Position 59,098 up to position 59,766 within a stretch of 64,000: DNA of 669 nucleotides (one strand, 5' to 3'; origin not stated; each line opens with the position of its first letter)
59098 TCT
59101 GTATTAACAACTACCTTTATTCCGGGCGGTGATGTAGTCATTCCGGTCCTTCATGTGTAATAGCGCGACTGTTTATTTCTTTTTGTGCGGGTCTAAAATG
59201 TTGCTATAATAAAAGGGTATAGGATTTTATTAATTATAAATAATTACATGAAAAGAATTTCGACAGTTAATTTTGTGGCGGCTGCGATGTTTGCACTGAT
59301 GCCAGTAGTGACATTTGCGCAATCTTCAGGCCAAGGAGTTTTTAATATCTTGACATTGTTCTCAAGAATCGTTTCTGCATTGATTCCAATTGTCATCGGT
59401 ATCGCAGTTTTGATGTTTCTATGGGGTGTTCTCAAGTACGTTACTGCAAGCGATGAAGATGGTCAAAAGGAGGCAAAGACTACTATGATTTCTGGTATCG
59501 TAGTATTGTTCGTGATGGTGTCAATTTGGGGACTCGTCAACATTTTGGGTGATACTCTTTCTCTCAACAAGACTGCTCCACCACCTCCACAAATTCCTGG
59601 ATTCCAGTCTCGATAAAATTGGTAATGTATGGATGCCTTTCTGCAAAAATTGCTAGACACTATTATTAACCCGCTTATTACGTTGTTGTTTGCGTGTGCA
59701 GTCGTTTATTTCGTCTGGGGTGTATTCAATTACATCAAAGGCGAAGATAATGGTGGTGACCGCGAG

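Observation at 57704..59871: Array of six tandem paralogous small membrane proteins with TrbC/VirB2-type pilin architecture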

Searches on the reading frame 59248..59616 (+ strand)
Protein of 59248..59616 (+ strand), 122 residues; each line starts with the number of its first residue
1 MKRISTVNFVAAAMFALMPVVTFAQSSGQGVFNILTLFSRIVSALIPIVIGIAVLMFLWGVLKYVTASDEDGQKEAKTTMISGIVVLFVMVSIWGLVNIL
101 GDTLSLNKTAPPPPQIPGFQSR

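Call 3: search_protein_families(library=pfam, proteins=[window:59248-59616:+], max_evalue=1)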
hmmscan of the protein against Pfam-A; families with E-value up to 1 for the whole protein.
window:59248-59616:+ (122 aa): 8 families
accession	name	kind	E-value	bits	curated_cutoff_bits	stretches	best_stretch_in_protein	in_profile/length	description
PF18895.5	T4SS_pilin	-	2.5e-09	37.5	26.6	1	34-100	5-71/71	Type IV secretion system pilin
PF07950.16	MCP1_TM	-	0.0033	18.5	22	1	14-99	9-99/105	MDM10-complementing protein 1, transmembrane domain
PF04956.18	TrbC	-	0.0082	16.8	27.9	1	3-93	9-94/98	TrbC/VIRB2 pilin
PF25592.1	DUF7937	-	0.011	15.1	31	1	9-97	143-224/402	Domain of unknown function (DUF7937)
PF06271.18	RDD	-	0.023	15.4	24.1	1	37-95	4-62/137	RDD family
PF14188.11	DUF4311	-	0.034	14.4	27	1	16-92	130-203/212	Domain of unknown function (DUF4311)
PF00335.26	Tetraspanin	-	0.22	11.6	32.1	1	41-99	6-65/225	Tetraspanin family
PF06667.17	PspB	-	0.36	11.3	25.6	1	45-71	6-32/73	Phage shock protein B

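Call 4: search_protein_families(library=ncbifam, proteins=[window:59248-59616:+], max_evalue=1)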
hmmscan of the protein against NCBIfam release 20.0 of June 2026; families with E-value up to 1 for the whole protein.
window:59248-59616:+ (122 aa): 4 families
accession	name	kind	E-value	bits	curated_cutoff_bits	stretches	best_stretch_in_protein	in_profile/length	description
NF045849.1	ICE_MMCAP2_0565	equivalog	5.7e-06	25.9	40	1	35-100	10-76/80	Mbov_0395 family pilin-like conjugal transfer protein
NF002687.0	PRK02463.1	equivalog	0.088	11.6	425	1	23-93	155-223/307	membrane protein insertase YidC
NF045890.1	conj_pls20_p028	equivalog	0.29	9.9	150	1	7-102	36-122/377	pLS20_p028 family conjugation system transmembrane protein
TIGR03943.1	TIGR03943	equivalog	0.53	9.6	88.8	1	44-94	12-71/221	TIGR03943 family putative permease subunit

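Call 13: find_homologous_proteins(query=window:59248-59613:+, max_evalue=0.001)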
Query window:59248-59613:+ (122 aa): 75 proteins with E <= 0.001 among 106 candidates.
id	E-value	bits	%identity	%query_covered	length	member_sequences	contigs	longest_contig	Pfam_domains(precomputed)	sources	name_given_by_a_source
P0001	1.1e-69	250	99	100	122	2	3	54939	PF18895.6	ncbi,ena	-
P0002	9.8e-62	224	89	100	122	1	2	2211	PF18895.6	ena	-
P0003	3.9e-61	222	88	100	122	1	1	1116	PF18895.6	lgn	-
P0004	1.1e-59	217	86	100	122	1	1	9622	PF18895.6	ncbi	-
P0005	4.7e-58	212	85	100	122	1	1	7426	PF18895.6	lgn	-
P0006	5.2e-58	212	85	100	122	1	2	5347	PF18895.6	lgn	-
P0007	2.2e-57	210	84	100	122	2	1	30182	PF18895.6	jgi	-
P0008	1.4e-56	207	82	100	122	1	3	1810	PF18895.6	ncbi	-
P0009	2.7e-55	203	87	93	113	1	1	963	PF18895.6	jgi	jgi:hypothetical protein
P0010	1.6e-53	198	80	98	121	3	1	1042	PF18895.6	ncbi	-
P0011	1.4e-40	156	63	100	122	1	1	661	PF18895.6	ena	-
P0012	1.3e-37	146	62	96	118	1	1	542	PF18895.6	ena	-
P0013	8.9e-37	144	60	98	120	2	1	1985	PF18895.6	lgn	-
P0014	1.6e-36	143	61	100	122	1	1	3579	PF18895.6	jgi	jgi:hypothetical protein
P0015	2.4e-35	139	60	100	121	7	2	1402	-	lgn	-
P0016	3.1e-35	139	61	92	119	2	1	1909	PF18895.6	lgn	-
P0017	5.9e-35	138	57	89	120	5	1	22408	PF18895.6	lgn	-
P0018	2.4e-34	136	57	98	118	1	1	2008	PF18895.6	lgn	-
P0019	2.5e-33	133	58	97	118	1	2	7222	PF18895.6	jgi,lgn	jgi:hypothetical protein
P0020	7.6e-33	131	62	76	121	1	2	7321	PF18895.6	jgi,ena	jgi:peptidoglycan biosynthesis protein MviN/MurJ (putative lipid II flippase)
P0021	5.0e-32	128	55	96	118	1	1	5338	PF18895.6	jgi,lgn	jgi:hypothetical protein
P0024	7.0e-30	121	56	99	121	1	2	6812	PF18895.6,PF00520.38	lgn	-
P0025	3.0e-29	119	55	85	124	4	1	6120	PF18895.6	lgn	-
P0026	8.5e-29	118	50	96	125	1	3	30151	PF18895.6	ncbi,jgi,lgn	jgi:hypothetical protein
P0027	8.8e-29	118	50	97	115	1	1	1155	PF18895.6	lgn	-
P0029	1.8e-28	117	52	100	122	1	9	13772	PF18895.6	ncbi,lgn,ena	-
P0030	2.2e-28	117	55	99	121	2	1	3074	PF18895.6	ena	-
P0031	2.8e-28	116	50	96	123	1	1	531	PF18895.6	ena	-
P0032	3.2e-28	116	51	96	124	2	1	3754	PF18895.6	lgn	-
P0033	5.9e-28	115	49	95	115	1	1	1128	PF18895.6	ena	-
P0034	6.5e-28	115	49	95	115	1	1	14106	PF18895.6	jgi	jgi:hypothetical protein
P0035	1.2e-27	114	53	80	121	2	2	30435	PF18895.6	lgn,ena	-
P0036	1.6e-27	114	52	99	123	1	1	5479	PF18895.6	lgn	-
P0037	3.1e-27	113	50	96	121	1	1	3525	PF18895.6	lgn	-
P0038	3.2e-27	113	52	96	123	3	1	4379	PF18895.6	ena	-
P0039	3.7e-27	113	50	96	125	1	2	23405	PF18895.6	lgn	-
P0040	5.1e-27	112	51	98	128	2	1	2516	PF18895.6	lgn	-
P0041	5.2e-27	112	56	71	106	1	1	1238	PF18895.6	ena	-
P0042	6.2e-27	112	54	89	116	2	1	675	PF18895.6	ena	-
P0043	9.3e-27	111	57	84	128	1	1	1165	PF18895.6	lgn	-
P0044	1.4e-26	111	49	99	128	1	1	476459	PF18895.6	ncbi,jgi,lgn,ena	ncbi:MAG: hypothetical protein WC087_00445 [Candidatus Paceibacterota bacterium]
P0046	1.8e-26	110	51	96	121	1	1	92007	PF18895.6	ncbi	-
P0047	3.0e-26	110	51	98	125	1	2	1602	PF18895.6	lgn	-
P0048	3.6e-26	109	51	94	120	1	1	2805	PF18895.6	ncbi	-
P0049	3.8e-26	109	51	94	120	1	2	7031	PF18895.6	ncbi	-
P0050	1.4e-25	108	54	81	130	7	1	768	PF18895.6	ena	-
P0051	1.9e-25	107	57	78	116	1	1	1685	PF18895.6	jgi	jgi:uncharacterized membrane protein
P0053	7.3e-25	105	50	96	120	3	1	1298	PF18895.6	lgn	-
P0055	1.4e-24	104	55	82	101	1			PF18895.6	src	-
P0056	8.1e-24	102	53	85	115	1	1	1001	PF18895.6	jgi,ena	-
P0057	4.8e-21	93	43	97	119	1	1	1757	PF18895.6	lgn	-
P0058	2.6e-20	91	46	75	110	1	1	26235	PF18895.6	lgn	-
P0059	3.7e-19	87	46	82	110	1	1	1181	PF18895.6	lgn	-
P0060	7.0e-19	86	53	69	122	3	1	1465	PF18895.6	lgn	-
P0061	1.3e-18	85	55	66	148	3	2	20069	PF18895.6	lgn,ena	-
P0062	1.7e-18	85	39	96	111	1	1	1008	PF18895.6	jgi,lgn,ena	-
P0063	1.9e-17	81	44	89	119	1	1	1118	PF18895.6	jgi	jgi:UDP-N-acetylmuramyl pentapeptide phosphotransferase/UDP-N-acetylglucosamine-1-phosphate transfer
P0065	3.3e-17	81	54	66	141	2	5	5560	PF18895.6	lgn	-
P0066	4.8e-17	80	45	77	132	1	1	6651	PF18895.6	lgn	-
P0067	4.8e-17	80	45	84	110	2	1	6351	PF18895.6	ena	-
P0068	9.8e-16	76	47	74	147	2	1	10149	PF18895.6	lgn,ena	-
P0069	4.1e-14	71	42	82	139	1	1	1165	PF18895.6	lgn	-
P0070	9.5e-14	69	47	68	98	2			PF18895.6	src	-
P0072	2.5e-11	62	39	86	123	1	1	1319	PF18895.6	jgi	-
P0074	7.0e-5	41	37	64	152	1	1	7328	PF18895.6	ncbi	-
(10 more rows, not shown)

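Call 19: find_encoding_contigs(protein=P0044, flank=10000, max_places=3)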
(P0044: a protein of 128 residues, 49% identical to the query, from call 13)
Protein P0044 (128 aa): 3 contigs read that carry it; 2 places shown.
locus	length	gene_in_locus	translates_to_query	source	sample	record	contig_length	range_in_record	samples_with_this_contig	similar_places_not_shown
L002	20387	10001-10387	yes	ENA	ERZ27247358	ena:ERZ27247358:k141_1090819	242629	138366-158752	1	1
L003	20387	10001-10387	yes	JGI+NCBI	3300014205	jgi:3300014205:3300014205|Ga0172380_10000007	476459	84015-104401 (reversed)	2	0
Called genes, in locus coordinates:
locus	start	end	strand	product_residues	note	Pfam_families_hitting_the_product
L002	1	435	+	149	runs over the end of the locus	-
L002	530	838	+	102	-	-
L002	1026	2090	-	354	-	PF23459:S1_RRP5 (faint), PF21710:Spt6_S1 (faint), PF00575:S1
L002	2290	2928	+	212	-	PF13483:Lactamase_B_3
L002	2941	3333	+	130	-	-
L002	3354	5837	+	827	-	PF00521:DNA_topoisoIV, PF03989:DNA_gyraseA_C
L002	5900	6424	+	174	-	PF01135:PCMT, PF01209:Ubie_methyltran, PF01728:FtsJ, PF05175:MTS (weak), PF13847:Methyltransf_31, PF08241:Methyltransf_11, PF08242:Methyltransf_12 (weak), PF13649:Methyltransf_25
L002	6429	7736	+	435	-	PF13416:SBP_bac_8, PF01547:SBP_bac_1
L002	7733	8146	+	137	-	PF18895:T4SS_pilin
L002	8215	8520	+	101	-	PF04956:TrbC (weak), PF18895:T4SS_pilin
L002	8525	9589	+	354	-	PF18895:T4SS_pilin (weak)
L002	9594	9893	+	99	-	PF18895:T4SS_pilin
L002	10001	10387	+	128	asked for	PF18895:T4SS_pilin (weak)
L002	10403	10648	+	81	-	PF18895:T4SS_pilin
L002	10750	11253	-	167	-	-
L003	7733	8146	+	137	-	PF18895:T4SS_pilin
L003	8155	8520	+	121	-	PF04956:TrbC, PF18895:T4SS_pilin (weak)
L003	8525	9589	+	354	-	PF18895:T4SS_pilin (weak)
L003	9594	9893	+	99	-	PF18895:T4SS_pilin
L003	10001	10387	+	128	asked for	PF18895:T4SS_pilin (weak)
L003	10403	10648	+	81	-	PF18895:T4SS_pilin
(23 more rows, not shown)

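Call 20: find_encoding_contigs(protein=P0001, flank=10000, max_places=3)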
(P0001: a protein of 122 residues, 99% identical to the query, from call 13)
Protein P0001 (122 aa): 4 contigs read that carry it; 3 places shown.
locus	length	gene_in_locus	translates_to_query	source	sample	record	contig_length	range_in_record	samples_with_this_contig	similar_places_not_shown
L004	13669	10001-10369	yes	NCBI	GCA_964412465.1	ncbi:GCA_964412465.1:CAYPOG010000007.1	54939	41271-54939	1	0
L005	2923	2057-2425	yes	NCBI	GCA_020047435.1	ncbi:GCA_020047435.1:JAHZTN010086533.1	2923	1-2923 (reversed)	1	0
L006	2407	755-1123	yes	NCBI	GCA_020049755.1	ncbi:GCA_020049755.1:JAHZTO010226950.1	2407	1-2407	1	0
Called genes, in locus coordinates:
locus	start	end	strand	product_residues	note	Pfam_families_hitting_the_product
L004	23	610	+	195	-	PF01195:Pept_tRNA_hydro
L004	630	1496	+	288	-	-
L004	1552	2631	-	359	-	PF00575:S1 (weak), PF21543:CvfB_2nd (faint), PF23459:S1_RRP5 (faint), PF02599:CsrA (faint), PF21710:Spt6_S1 (faint), PF00575:S1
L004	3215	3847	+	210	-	PF13483:Lactamase_B_3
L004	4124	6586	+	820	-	PF00521:DNA_topoisoIV, PF03989:DNA_gyraseA_C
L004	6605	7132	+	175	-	PF01135:PCMT, PF01209:Ubie_methyltran, PF01728:FtsJ (weak), PF05175:MTS, PF13847:Methyltransf_31, PF08241:Methyltransf_11, PF08242:Methyltransf_12 (weak), PF13649:Methyltransf_25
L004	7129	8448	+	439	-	PF01547:SBP_bac_1, PF13416:SBP_bac_8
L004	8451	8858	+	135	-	-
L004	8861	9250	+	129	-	PF04956:TrbC (weak), PF18895:T4SS_pilin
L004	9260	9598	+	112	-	-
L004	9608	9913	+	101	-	PF18895:T4SS_pilin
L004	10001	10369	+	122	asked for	PF18895:T4SS_pilin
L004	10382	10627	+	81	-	PF18895:T4SS_pilin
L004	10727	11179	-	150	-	-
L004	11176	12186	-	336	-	-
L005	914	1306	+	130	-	PF04956:TrbC (weak), PF18895:T4SS_pilin (weak)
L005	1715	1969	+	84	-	PF18895:T4SS_pilin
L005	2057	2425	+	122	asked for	PF18895:T4SS_pilin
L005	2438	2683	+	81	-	PF18895:T4SS_pilin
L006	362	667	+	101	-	PF18895:T4SS_pilin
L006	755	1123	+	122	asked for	PF18895:T4SS_pilin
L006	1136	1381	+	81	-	PF18895:T4SS_pilin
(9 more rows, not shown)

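Call 27: search_solved_structures(query=A2, max_evalue=10, show_alignments=2)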
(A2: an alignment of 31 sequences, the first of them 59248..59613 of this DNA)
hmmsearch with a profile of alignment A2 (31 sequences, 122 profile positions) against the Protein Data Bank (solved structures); distinct sequences matched with E-value up to 10: 21.
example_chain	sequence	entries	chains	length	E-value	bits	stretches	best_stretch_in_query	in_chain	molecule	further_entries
6b87_A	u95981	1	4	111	0.5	13.3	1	26-62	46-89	TMHC2_E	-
5b2g_A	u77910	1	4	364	0.55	13.2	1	42-100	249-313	Endolysin,Claudin-4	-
6ytv_A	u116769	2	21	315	0.62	13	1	15-58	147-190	Calcium homeostasis modulator protein 6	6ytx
8q4h_C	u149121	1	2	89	1.7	11.6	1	40-71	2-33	Probable tetrachloroethene reductive dehalogenase membrane anchor protein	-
6fuf_A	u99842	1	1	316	2.1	11.3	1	41-78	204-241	Rhodopsin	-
7kp4_A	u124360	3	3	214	2.4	11.1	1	42-100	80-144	Claudin-4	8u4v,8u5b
7tdm_A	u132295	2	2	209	2.4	11.1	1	42-100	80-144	Claudin-4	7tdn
9cmh_A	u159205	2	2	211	2.5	11.1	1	42-100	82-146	Claudin-4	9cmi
1f88_A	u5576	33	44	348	2.5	11.1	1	41-79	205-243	RHODOPSIN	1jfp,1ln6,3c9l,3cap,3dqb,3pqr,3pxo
1gzm_A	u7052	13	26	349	2.5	11.1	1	41-79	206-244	RHODOPSIN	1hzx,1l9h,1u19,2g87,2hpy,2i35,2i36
6qno_R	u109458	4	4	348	2.6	11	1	41-78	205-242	Rhodopsin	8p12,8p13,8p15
4a4m_A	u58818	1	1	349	2.8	10.9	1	41-78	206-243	RHODOPSIN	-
9nyx_B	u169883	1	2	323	3.4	10.6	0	41-79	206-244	Rhodopsin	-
9llf_M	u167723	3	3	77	3.6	10.5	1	41-101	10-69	De novo designed GPCR exoframe modulator targeting TM3/4/5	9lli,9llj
6fkb_A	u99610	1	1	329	6.4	9.7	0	41-79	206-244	Rhodopsin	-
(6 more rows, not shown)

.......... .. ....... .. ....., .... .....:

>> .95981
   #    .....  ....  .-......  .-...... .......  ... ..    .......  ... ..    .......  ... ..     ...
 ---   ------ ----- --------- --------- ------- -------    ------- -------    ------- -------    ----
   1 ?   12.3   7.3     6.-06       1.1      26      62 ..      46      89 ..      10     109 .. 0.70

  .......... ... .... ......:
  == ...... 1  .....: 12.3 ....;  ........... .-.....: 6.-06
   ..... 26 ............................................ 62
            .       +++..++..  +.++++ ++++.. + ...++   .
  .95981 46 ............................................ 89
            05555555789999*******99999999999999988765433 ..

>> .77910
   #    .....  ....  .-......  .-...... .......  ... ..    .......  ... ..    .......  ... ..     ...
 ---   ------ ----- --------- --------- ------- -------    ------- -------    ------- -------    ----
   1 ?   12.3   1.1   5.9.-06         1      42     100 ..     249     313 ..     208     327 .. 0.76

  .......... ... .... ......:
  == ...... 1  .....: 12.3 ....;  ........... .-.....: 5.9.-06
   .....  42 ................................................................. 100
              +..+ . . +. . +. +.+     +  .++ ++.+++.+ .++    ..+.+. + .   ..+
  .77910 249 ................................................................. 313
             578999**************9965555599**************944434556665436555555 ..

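Call 32: predict_structure(alignment_id=A2)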
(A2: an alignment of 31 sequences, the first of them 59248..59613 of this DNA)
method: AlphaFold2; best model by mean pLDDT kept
length: 122 residues; sequences in the alignment: 31
mean_pLDDT: 78.8   pTM: 0.48
mean pLDDT of the five models: 78.8, 77.2, 75.2, 73.5, 72.6
residues with pLDDT >= 90: 13; 70-90: 83; 50-70: 25; < 50: 1
segments of 3 or more residues with pLDDT < 50: none
pLDDT, mean of each block of 10 residues (from residue 1): 65 78 66 78 88 87 89 86 89 87 68 68 65
secondary structure, 60 per line:
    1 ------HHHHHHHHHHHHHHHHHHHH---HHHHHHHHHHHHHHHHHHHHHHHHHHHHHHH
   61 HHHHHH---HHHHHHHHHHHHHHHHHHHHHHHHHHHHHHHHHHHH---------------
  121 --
elements in order: H7-26 H30-66 H70-105

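Call 38: find_related_loci(query=A2, collection=genome_contigs, flank=10000)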
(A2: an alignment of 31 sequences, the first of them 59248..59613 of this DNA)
Query A2 (122 aa) in genome_contigs; peptide patterns used: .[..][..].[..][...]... (x = any residue, [..] = any of these).
599 stretches matched a pattern (row limit reached: there are more); 574 encode a relative of the query (tblastn E <= 1e-3); the best 80 are kept; 80 distinct loci.
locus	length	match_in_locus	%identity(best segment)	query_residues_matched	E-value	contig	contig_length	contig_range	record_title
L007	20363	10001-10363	60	1-122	2e-36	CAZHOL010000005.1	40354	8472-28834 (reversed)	MAG TPA_asm: uncultured Candidatus Saccharibacteria bacterium isolate SRP219642_co5_128 genome assembly, contig: NODE_12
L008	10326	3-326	57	12-121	4e-35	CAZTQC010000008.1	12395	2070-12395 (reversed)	MAG TPA_asm: uncultured Candidatus Saccharibacteria bacterium isolate binchicken_co59_837 genome assembly, contig: NODE_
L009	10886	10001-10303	57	19-117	6e-35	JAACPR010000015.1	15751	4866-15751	MAG: Candidatus Parcubacteria bacterium isolate CG_2015-02_34_13 CG_2015-02_curated_scaffold_7494, whole genome shotgun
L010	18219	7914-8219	57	20-121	3e-34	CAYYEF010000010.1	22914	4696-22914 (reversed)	MAG TPA_asm: uncultured Candidatus Saccharibacteria bacterium isolate SRP220891_co5_64 genome assembly, contig: NODE_129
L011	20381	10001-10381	50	1-120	5e-33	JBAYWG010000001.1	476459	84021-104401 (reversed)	MAG: Candidatus Paceibacterota bacterium isolate SO_2016_LW3_78 scaffold00007_LW162_2016, whole genome shotgun sequence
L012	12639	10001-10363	60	1-122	9e-37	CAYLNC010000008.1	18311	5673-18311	MAG TPA_asm: uncultured Candidatus Saccharibacteria bacterium isolate SRP135725_co1_425 genome assembly, contig: NODE_39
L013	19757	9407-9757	51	1-117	4e-31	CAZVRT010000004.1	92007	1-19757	MAG TPA_asm: uncultured Candidatus Saccharibacteria bacterium isolate SRP344714_co1_161 genome assembly, contig: NODE_56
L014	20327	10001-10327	53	18-121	9e-30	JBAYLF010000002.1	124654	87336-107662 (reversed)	MAG: Candidatus Paceibacterota bacterium isolate SO_2016_GW1_97 scaffold00324_OW334_2016, whole genome shotgun sequence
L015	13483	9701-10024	50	11-117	1e-29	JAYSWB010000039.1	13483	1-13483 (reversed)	MAG: bacterium isolate GFS_12865 GFS_12865_38, whole genome shotgun sequence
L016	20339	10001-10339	45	3-118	9e-30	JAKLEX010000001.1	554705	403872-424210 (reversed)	MAG: Patescibacteria group bacterium isolate RA.bin143 RA.bin143_1, whole genome shotgun sequence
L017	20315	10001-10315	51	12-117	3e-28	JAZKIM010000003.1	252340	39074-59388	MAG: Patescibacteria group bacterium isolate ADI_DC_SW_02_SPN_11032020-bin031_1 DCSW02SPN_B031_1_000000000003, whole gen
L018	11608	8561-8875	48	12-117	1e-27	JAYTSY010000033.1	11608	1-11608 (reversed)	MAG: bacterium isolate GFS_5288 GFS_5288_32, whole genome shotgun sequence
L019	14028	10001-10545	56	25-117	8e-28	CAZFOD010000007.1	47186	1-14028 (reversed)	MAG TPA_asm: uncultured Candidatus Saccharibacteria bacterium isolate SRP150892_co2_66 genome assembly, contig: NODE_828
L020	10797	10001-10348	45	1-117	1e-27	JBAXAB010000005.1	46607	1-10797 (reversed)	MAG: bacterium isolate ELA130 MAG130_5, whole genome shotgun sequence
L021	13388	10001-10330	49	17-118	3e-27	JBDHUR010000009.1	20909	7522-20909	MAG: Candidatus Paceibacteria bacterium isolate AS-MESO-3CA.210 NODE_10936_length_20909_cov_6.105079, whole genome shotg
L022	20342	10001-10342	45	1-117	6e-27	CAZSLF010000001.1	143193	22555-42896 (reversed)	MAG TPA_asm: uncultured Candidatus Saccharibacteria bacterium isolate SRP286056_co1_598 genome assembly, contig: NODE_74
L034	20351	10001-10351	42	10-122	3e-24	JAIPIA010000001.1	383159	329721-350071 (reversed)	MAG: Candidatus Paceibacterota bacterium isolate Tobar12.5m-G42 Tobar12-5m-C10, whole genome shotgun sequence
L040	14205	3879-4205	43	18-122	1e-23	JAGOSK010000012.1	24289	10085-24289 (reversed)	MAG: Candidatus Paceibacterota bacterium isolate Gw_Eff_bin_316 Gw_Eff_4066_length_24289_cov_24.035924, whole genome sho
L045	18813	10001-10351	46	1-117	4e-23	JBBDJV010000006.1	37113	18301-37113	MAG: Candidatus Paceibacterota bacterium isolate LejiaA_42_15 Lejia_A_1779_length_37113_cov_9, whole genome shotgun sequ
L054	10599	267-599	45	10-117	9e-23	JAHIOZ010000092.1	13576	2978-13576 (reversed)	MAG: Patescibacteria group bacterium isolate KR13_S3.mb.34 KR13_S3.mb.34_k141_391200, whole genome shotgun sequence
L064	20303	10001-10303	44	12-117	2e-22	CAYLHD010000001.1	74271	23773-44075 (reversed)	MAG TPA_asm: uncultured Candidatus Saccharibacteria bacterium isolate binchicken_co243_277 genome assembly, contig: NODE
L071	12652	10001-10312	42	16-118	5e-22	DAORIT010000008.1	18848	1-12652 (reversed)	MAG TPA_asm: Parcubacteria group bacterium isolate AMR_MDS_5570 NODE_474_length_18848_cov_51.625020, whole genome shotgu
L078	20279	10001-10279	46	28-120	1e-21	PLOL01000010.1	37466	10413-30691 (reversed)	MAG: Patescibacteria group bacterium isolate bog_1341 73.20120700_S3X.70_contig_13996, whole genome shotgun sequence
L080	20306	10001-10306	41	16-122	2e-21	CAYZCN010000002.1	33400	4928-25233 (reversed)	MAG TPA_asm: uncultured Candidatus Saccharibacteria bacterium isolate binchicken_co46_16 genome assembly, contig: NODE_2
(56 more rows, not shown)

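Call 39: fold_search(model_id=the predicted structure, library=pdb)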
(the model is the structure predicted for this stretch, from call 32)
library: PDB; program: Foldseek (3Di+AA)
matches with E <= 10: 238; with E <= 0.001: 0
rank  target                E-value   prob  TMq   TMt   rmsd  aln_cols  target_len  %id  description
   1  3zx6_A                1.8e+00  0.18  0.34  0.17  14.9       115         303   16  Structure of Hamp(AF1503)-Tsr fusion - Hamp (A291V) mutant (released 2012-02-29)
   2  6z01_A                1.9e+00  0.91  0.38  0.09   0.9        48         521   10  DNA Topoisomerase (released 2021-11-17)
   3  4jq5_E                1.9e+00  0.54  0.43  0.57   3.4        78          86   14  Crystal structure of the human Nup49CCS2+3* coiled-coil segment (released 2014-09-24)
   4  9vub_C                1.9e+00  0.51  0.54  0.20   8.3       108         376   15  channel C complex with 3 (released 2026-03-11)
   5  7s8t_I                2.1e+00  0.72  0.40  0.59   1.9        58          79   12  M. xanthus ferritin-like protein EncC (released 2022-02-02)
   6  4h63_K                2.1e+00  0.20  0.31  0.38   9.6       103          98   13  Structure of the Schizosaccharomyces pombe Mediator head module (released 2012-10-31)
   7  6tt7_H                2.2e+00  0.85  0.32  0.29   1.0        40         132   15  Ovine ATP synthase 1a state (released 2020-09-23)
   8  9vub_A                2.2e+00  0.51  0.55  0.20   8.2       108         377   15  channel C complex with 3 (released 2026-03-11)
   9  1ow6_A                2.2e+00  0.08  0.24  0.22  18.0       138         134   14  Paxillin LD4 motif bound to the Focal Adhesion Targeting (FAT) domain of the Focal Adhesion Kinase (released 2003-10-21)
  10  2crb_MODEL_1_A        2.4e+00  0.28  0.42  0.51  15.1       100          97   14  Solution structure of MIT domain from mouse NRBF-2 (released 2005-11-20)
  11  1h2s_B                2.4e+00  0.21  0.28  0.46   4.0        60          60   25  Molecular basis of transmenbrane signalling by sensory rhodopsin II-transducer complex (released 2002-10-10)
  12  4brb_A                2.4e+00  0.12  0.27  0.28  14.9       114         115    9  Crystal structure of the integral membrane enzyme DgkA-ref, delta 7 (released 2014-06-18)
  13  7vzg_D                2.5e+00  0.80  0.36  0.70   1.3        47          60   11  Structure of the Acidobacteria homodimeric reaction center bound with cytochrome c (the larger form) (released 2023-02-22)
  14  7s8t_A                2.5e+00  0.77  0.37  0.53   1.3        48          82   10  M. xanthus ferritin-like protein EncC (released 2022-02-02)
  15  4mtx_C                2.5e+00  0.57  0.53  0.66  13.7        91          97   11  Structure of the ERS1 dimerization and histidine phosphotransfer domain from Arabidopsis thaliana (released 2014-10-01)
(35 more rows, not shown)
